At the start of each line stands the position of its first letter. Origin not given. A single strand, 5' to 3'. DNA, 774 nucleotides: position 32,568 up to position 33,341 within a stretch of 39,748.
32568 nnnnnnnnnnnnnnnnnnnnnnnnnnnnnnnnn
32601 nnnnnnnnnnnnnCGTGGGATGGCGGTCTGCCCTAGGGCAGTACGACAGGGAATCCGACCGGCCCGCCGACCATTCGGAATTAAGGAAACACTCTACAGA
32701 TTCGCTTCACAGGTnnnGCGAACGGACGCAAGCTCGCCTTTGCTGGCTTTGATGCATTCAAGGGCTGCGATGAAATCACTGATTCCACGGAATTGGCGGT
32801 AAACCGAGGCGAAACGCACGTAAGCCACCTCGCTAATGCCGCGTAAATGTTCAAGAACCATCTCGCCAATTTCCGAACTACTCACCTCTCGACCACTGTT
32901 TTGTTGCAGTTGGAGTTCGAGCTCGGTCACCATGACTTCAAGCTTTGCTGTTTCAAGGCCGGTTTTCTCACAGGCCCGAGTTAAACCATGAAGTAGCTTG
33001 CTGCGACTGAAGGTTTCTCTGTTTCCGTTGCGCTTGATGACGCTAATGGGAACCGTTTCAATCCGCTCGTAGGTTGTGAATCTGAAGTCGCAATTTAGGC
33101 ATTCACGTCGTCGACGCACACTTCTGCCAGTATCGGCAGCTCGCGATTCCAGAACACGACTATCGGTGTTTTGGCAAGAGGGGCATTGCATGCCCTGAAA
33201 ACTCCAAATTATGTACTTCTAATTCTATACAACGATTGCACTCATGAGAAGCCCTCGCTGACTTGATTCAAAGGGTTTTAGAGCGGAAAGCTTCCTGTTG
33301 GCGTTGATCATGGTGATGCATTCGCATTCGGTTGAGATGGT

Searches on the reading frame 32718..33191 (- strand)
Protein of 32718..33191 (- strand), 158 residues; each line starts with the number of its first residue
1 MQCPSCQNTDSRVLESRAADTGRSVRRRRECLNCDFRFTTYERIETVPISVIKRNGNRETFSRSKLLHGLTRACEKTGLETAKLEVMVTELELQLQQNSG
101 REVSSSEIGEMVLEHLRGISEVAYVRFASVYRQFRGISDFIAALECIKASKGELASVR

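Call 29: search_protein_families(library=pfam, proteins=[window:32718-33191:-], max_evalue=0.00001)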
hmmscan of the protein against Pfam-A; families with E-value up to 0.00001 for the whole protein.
window:32718-33191:- (158 aa): 2 families
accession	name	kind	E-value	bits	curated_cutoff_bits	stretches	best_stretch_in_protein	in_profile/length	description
PF03477.21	ATP-cone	-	6.1e-22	78.4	25.8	1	50-136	2-87/88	ATP cone domain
PF22811.2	Zn_ribbon_NrdR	-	4.2e-19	68.6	27.2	1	1-42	1-42/42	Transcriptional repressor NrdR-like, N-terminal domain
